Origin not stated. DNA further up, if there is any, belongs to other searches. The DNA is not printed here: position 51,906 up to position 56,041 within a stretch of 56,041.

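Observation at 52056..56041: Open frame of at least 1,328 codons, absent from the ORF track, fusing five glycan-tailoring modules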

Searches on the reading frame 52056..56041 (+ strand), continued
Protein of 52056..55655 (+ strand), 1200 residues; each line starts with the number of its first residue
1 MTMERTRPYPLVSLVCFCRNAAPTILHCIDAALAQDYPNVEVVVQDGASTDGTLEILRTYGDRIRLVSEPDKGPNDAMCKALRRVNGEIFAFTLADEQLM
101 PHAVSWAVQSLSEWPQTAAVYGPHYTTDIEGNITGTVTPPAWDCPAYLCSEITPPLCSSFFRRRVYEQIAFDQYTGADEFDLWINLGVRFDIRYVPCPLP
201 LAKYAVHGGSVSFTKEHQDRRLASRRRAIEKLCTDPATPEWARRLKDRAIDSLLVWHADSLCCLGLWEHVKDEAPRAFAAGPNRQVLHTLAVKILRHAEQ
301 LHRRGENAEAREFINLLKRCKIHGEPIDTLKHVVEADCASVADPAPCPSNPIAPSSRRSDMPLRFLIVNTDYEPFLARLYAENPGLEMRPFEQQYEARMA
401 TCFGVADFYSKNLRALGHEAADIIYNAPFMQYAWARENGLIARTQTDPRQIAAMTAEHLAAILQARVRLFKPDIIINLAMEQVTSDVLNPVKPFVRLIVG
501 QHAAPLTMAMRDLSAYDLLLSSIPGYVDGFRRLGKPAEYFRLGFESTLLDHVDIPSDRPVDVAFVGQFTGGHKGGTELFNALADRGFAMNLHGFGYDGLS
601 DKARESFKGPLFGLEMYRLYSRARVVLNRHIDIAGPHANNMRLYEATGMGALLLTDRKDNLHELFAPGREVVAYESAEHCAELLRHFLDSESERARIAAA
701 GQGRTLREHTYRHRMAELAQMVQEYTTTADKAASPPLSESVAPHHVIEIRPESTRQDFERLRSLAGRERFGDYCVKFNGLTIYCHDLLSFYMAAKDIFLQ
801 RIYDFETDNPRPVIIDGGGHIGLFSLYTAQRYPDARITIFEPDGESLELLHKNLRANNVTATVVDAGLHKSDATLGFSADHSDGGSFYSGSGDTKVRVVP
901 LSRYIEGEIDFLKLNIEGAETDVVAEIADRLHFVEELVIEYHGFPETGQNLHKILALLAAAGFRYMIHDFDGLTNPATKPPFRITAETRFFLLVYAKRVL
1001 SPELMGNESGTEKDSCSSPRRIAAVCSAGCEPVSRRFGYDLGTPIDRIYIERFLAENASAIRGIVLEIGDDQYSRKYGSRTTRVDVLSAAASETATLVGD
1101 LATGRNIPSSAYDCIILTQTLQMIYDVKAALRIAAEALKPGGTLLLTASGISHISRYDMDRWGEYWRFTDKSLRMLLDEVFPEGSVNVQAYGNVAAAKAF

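Call 7: find_related_loci(query=window:52056-56041:+, collection=genome_contigs, flank=10000)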
Query window:52056-56041:+ (1328 aa) in genome_contigs; peptide patterns used: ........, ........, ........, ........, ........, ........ (x = any residue, [..] = any of these).
50 stretches matched a pattern; 33 encode a relative of the query (tblastn E <= 1e-3); 33 distinct loci.
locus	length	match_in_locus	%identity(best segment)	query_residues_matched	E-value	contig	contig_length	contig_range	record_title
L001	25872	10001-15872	91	1-1327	0e+0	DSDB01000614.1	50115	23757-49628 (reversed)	MAG TPA_asm: Phycisphaerales bacterium isolate SpSt-1209 Ga0129302_1000144, whole genome shotgun sequence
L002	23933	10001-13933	58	1-1326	0e+0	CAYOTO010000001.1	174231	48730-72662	MAG TPA_asm: uncultured Pirellulales bacterium isolate binchicken_co17_372 genome assembly, contig: NODE_183_length_1742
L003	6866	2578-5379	44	354-1325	0e+0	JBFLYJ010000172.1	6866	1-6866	MAG: Nitrospirota bacterium isolate MAG082 MAG082_172, whole genome shotgun sequence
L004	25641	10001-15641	40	9-1324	0e+0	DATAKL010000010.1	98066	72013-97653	MAG TPA_asm: Ignavibacteriales bacterium isolate SMAG_U6937 k141_207697, whole genome shotgun sequence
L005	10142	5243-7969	51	3-1327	7e-167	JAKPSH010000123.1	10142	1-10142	MAG: Pseudomonadota bacterium isolate JPNA_metabat.107 k141_792630, whole genome shotgun sequence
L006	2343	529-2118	53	753-1319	5e-177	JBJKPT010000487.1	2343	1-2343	MAG: Desulfobacterales bacterium isolate Bin_14 S1Ck127_3557413_flag_1_multi_3.0000_len_2343, whole genome shotgun seque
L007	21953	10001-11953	51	359-1326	7e-119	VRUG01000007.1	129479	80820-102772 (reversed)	MAG: Planctomycetota bacterium isolate MohnsGC08_bin181 NODE_7_length_129479_cov_15.937513, whole genome shotgun sequenc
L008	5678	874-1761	54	1013-1326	3e-95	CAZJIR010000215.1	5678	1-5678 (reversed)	MAG TPA_asm: uncultured Pirellulales bacterium isolate binchicken_co211_289 genome assembly, contig: NODE_11706_length_5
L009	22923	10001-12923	53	10-1326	8e-88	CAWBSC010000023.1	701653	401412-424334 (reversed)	MAG: uncultured delta proteobacterium isolate MFD01872.bin.2.29 genome assembly, contig: contig_78724, whole genome shot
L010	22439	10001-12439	58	750-1328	1e-85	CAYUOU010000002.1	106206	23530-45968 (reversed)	MAG TPA_asm: uncultured Desulfobacterales bacterium isolate SRP141376_co3_406 genome assembly, contig: NODE_323_length_1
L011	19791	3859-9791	47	5-1323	1e-81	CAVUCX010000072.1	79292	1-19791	MAG: uncultured Bacteroidetes bacterium isolate MFD02923.bin.2.109 genome assembly, contig: contig_55639, whole genome s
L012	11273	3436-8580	54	362-1320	2e-72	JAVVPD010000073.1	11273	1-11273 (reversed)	MAG: Desulfovibrionaceae bacterium isolate CGS10Y1-bin22 NODE_6812_length_11273_cov_5.603584, whole genome shotgun seque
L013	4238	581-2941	60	10-1325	3e-72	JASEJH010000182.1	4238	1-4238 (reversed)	MAG: Thermoanaerobacteraceae bacterium isolate Yes71-27 NODE_182_length_4238_cov_2.394215, whole genome shotgun sequence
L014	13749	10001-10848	57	1032-1326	2e-65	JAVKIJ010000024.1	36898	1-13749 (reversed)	MAG: Candidatus Fervidifonticultor quintus isolate JZ-2_201803_bins_44 JZ-2_201803_bins_44_scaffold_24, whole genome sho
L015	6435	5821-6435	57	753-956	1e-62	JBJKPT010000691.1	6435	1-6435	MAG: Desulfobacterales bacterium isolate Bin_14 S1Ck127_2053712_flag_1_multi_3.2796_len_6435, whole genome shotgun seque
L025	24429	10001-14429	43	10-1320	1e-55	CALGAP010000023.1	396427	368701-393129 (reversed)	MAG TPA_asm: uncultured Chitinophagaceae bacterium isolate SRR4028139_bin.74_CONCOCT_v1.1_MAG genome assembly, contig: E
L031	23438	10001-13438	50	10-1232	2e-50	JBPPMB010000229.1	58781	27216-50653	MAG: Desulfuromonadales bacterium isolate BIOS2019_out_141 k131_681363, whole genome shotgun sequence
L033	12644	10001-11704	53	757-1328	0e+0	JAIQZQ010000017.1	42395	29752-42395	MAG: Candidatus Anammoxibacter sp. isolate OFTM214 OFTM214_16, whole genome shotgun sequence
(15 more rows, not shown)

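Call 28: search_protein_families(library=pfam, proteins=[L002:14770-21297:+, L002:21455-23818:+, L001:13971-20849:+, L001:20981-23350:+, P0001, L002:423-1913:+, L002:6109-7557:+, L002:9174-9950:+], max_evalue=0.00001)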
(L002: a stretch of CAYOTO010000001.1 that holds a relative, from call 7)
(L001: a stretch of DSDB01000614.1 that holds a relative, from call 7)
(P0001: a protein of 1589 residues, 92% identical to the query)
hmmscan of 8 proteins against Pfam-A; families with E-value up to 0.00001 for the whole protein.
L002:14770-21297:+ (2175 aa): 8 families
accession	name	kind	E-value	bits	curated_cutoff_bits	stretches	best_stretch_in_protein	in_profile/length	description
PF00535.33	Glycos_transf_2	-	2.5e-105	350.1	23.3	4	1879-1999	1-124/168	Glycosyl transferase family 2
PF13641.12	Glyco_tranf_2_3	-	3.7e-35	122.4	27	3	1876-1983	2-115/230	Glycosyltransferase like family 2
PF10111.15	Glyco_tranf_2_2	-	4e-32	112.3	27.3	2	1880-2065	4-202/276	Glycosyltransferase like family 2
PF00534.26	Glycos_transf_1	-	1.8e-19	70.4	26.4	1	291-385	78-171/172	Glycosyl transferases group 1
PF13692.12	Glyco_trans_1_4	-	1e-17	65.1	27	1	272-369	34-139/142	Glycosyl transferases group 1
PF13524.12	Glyco_trans_1_2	-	5.9e-11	42.9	25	1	262-402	6-144/144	Glycosyl transferase-like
PF13439.12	Glyco_transf_4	-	9.6e-11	42.4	28.5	1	22-216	2-169/170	Glycosyltransferase Family 4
PF13704.12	Glyco_tranf_2_4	-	9.8e-10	39.3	27.5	0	1886-1967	2-85/98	Glycosyl transferase family 2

L002:21455-23818:+ (787 aa): 2 families
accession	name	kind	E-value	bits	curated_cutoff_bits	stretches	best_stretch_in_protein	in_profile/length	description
PF07195.17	FliD_C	-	3.3e-34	118.8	25.4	1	466-775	13-234/236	Flagellar hook-associated protein 2 C-terminus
PF02465.23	FliD_N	-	2.3e-24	86.3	24.8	1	11-106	1-96/97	Flagellar hook-associated protein 2 N-terminus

L001:13971-20849:+ (2292 aa): 7 families
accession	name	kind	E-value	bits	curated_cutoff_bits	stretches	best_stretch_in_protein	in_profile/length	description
PF00535.33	Glycos_transf_2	-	5.1e-103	342.6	23.3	4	1655-1779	1-125/168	Glycosyl transferase family 2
PF13641.12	Glyco_tranf_2_3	-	1.8e-31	110.4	27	2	1990-2097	3-117/230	Glycosyltransferase like family 2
PF10111.15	Glyco_tranf_2_2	-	2e-28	100.1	27.3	1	1992-2179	4-204/276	Glycosyltransferase like family 2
PF13692.12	Glyco_trans_1_4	-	1.4e-16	61.5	27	1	283-369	59-142/142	Glycosyl transferases group 1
PF00534.26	Glycos_transf_1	-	4e-16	59.5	26.4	1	294-383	83-172/172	Glycosyl transferases group 1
PF13704.12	Glyco_tranf_2_4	-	2.6e-13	50.7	27.5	0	1998-2078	2-84/98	Glycosyl transferase family 2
PF13439.12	Glyco_transf_4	-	3.1e-07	31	28.5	1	20-214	2-169/170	Glycosyltransferase Family 4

L001:20981-23350:+ (789 aa): 2 families
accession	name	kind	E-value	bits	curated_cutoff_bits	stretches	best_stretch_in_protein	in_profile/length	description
PF07195.17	FliD_C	-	3.2e-38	131.9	25.4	1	465-775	13-235/236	Flagellar hook-associated protein 2 C-terminus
PF02465.23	FliD_N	-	8.2e-24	84.5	24.8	1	11-106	1-96/97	Flagellar hook-associated protein 2 N-terminus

P0001 (1589 aa): 9 families
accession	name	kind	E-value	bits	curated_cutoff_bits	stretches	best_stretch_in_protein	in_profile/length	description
PF13524.12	Glyco_trans_1_2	-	1.9e-34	119.1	25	1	578-719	5-143/144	Glycosyl transferase-like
PF01522.26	Polysacc_deac_1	-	7.9e-21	74.7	23.1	2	1305-1347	5-47/124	Polysaccharide deacetylase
PF00535.33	Glycos_transf_2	-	9.5e-16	58.6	23.3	1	15-124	3-116/168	Glycosyl transferase family 2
PF05050.19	Methyltransf_21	-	8.8e-11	42.7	22.7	1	816-964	1-172/173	Methyltransferase FkbM domain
PF13489.12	Methyltransf_23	-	1.3e-08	35.2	27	1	1108-1170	78-136/164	Methyltransferase domain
PF13641.12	Glyco_tranf_2_3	-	1e-07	32.7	27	1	12-125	3-124/230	Glycosyltransferase like family 2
PF13649.12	Methyltransf_25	-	3.3e-06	28.1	27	0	1097-1142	51-97/97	Methyltransferase domain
PF08241.18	Methyltransf_11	-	3.5e-06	28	21.2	0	1097-1145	47-94/95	Methyltransferase domain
PF08242.18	Methyltransf_12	-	4.9e-06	27.6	30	0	1104-1144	64-98/98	Methyltransferase domain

L002:423-1913:+ (496 aa): 5 families
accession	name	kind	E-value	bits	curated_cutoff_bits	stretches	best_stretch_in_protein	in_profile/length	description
PF08241.18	Methyltransf_11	-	5.8e-18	65.8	21.2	1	282-371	2-95/95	Methyltransferase domain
PF13489.12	Methyltransf_23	-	2.7e-13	50.4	27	1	274-373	20-118/164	Methyltransferase domain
PF13649.12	Methyltransf_25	-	1.6e-12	48.3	27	1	280-367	1-97/97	Methyltransferase domain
PF01209.24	Ubie_methyltran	-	3.1e-07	30.4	20.1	1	319-371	99-151/233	ubiE/COQ5 methyltransferase family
PF13847.12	Methyltransf_31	-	3.2e-06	27.3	27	0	325-370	61-108/145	Methyltransferase domain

L002:6109-7557:+ (482 aa): 1 family
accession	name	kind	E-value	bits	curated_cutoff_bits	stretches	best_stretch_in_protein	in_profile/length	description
PF01041.23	DegT_DnrJ_EryC1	-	2e-58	198.8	19.8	1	105-472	3-352/360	DegT/DnrJ/EryC1/StrS aminotransferase family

L002:9174-9950:+ (258 aa): 2 families
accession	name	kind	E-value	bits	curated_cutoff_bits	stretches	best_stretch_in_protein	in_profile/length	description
PF00483.29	NTP_transferase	-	4.2e-30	105.6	21.2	1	19-240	3-241/245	Nucleotidyl transferase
PF12804.13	NTP_transf_3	-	8.3e-13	49.3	27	1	18-148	1-123/160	MobA-like NTP transferase domain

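Call 33: search_solved_structures(query=P0001, max_evalue=0.01)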
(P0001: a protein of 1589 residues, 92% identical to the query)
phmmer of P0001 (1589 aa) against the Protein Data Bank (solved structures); distinct sequences matched with E-value up to 0.01: 13.
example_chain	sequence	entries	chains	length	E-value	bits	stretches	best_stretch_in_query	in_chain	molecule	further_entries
2z87_A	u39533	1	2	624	1.2e-09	39.5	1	9-187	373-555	Chondroitin synthase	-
2z86_A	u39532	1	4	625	1.2e-09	39.5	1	9-187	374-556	Chondroitin synthase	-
9omm_A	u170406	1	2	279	4.2e-09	37.7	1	16-115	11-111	Glycosyltransferase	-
9omj_A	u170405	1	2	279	4.6e-09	37.6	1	16-114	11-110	Glycosyltransferase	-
9omh_A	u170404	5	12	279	4.6e-09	37.6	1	16-114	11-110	Glycosyltransferase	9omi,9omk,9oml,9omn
4hd5_A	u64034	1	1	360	1.4e-05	26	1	1431-1502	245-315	Polysaccharide deacetylase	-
6p61_A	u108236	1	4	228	1.8e-05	25.7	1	9-227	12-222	Glycosyltransferase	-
6go1_A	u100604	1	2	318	4.2e-05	24.4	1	1434-1503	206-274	Polysaccharide deacetylase-like protein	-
5hea_A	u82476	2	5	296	0.001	19.8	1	11-97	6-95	Putative glycosyltransferase (GalT1)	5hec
4v33_A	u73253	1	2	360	0.0016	19.2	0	1431-1501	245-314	POLYSACCHARIDE DEACETYLASE-LIKE PROTEIN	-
5bu6_A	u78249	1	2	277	0.0039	17.9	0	1305-1341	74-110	BpsB (PgaB), Poly-beta-1,6-N-acetyl-D-glucosamine N-deacetylase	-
7bly_A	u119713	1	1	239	0.005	17.6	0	1299-1347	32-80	Aspergillus niger contig An12c0130, genomic contig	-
5tze_C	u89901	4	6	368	0.0099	16.6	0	18-101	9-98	Glycosyl transferase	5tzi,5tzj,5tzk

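Call 34: find_encoding_contigs(protein=P0001, flank=10000, max_places=3)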
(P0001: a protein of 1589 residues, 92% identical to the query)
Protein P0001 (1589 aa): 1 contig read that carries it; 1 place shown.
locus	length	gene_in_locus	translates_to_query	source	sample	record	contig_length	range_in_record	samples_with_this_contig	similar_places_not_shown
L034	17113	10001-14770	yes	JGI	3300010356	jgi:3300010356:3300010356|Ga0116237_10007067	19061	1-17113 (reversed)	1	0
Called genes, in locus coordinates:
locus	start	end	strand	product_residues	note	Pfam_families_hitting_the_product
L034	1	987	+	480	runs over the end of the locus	-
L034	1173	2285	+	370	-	PF13489:Methyltransf_23, PF13847:Methyltransf_31 (faint), PF08241:Methyltransf_11, PF13649:Methyltransf_25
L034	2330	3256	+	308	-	PF01073:3Beta_HSD, PF01370:Epimerase, PF02719:Polysacc_synt_2 (faint), PF04321:RmlD_sub_bind, PF05368:NmrA (weak), PF16363:GDP_Man_Dehyd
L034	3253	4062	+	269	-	PF13292:DXP_synthase_N, PF00456:Transketolase_N, PF00676:E1_dh, PF02775:TPP_enzyme_C (weak)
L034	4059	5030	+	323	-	PF02779:Transket_pyr, PF02780:Transketolase_C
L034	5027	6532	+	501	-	PF02310:B12-binding, PF04055:Radical_SAM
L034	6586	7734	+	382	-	PF01041:DegT_DnrJ_EryC1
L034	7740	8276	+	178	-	PF00908:dTDP_sugar_isom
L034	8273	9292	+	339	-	PF00288:GHMP_kinases_N, PF08544:GHMP_kinases_C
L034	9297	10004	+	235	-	PF00483:NTP_transferase, PF12804:NTP_transf_3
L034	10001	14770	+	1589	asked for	PF00535:Glycos_transf_2, PF13641:Glyco_tranf_2_3, PF08242:Methyltransf_12 (faint), PF13524:Glyco_trans_1_2, PF05050:Methyltransf_21, PF08241:Methyltransf_11 (faint), PF13489:Methyltransf_23 (weak), PF01522:Polysacc_deac_1, +1 more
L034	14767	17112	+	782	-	?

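Call 40: search_protein_families(library=pfam, proteins=[L025:4797-5696:+, L025:5715-7022:+, L025:6971-7783:+, L025:7780-9024:+, L025:9034-9960:+, L025:12878-14119:+, L025:16142-17242:+, L025:17327-18625:+, L025:18676-20508:+, L025:1753-2760:+], max_evalue=0.00001)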
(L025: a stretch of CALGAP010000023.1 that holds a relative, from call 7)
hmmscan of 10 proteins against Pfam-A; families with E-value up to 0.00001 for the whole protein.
L025:4797-5696:+ (299 aa): 0 families

L025:5715-7022:+ (435 aa): 1 family
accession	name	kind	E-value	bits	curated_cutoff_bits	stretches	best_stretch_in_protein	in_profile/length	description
PF01943.22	Polysacc_synt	-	1.7e-12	47.8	28.2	1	22-296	2-270/274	Polysaccharide biosynthesis protein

L025:6971-7783:+ (270 aa): 2 families
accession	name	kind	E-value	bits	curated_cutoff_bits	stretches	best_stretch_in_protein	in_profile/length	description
PF03269.20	DUF268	-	2.3e-10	41.1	25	1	157-236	62-140/176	Caenorhabditis protein of unknown function, DUF268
PF08241.18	Methyltransf_11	-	1.8e-06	28.9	21.2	1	141-203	44-95/95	Methyltransferase domain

L025:7780-9024:+ (414 aa): 0 families

L025:9034-9960:+ (308 aa): 0 families

L025:12878-14119:+ (413 aa): 0 families

L025:16142-17242:+ (366 aa): 3 families
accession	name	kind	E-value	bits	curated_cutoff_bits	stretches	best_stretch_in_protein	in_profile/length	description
PF09314.17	DUF1972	-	1.2e-24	87.4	25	1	3-173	4-185/186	Domain of unknown function (DUF1972)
PF13439.12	Glyco_transf_4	-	9.5e-08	32.7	28.5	1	15-165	1-155/170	Glycosyltransferase Family 4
PF00534.26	Glycos_transf_1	-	4e-06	26.9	26.4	1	192-319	15-151/172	Glycosyl transferases group 1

L025:17327-18625:+ (432 aa): 1 family
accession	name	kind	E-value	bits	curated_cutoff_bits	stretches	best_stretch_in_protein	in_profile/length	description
PF04932.20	Wzy_C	-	1.9e-10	41.1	31.7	1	197-367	2-149/149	O-Antigen ligase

L025:18676-20508:+ (610 aa): 2 families
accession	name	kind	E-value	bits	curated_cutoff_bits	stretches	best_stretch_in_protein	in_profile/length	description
PF00005.33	ABC_tran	-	1.4e-35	123.3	25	1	379-527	2-137/137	ABC transporter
PF00664.28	ABC_membrane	-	3.1e-23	83.3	28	1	25-317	2-274/274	ABC transporter transmembrane region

L025:1753-2760:+ (335 aa): 1 family
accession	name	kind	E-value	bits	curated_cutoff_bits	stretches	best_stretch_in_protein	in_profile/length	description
PF06580.19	His_kinase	-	1.9e-26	92.6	25.2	1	151-226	2-79/81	Histidine kinase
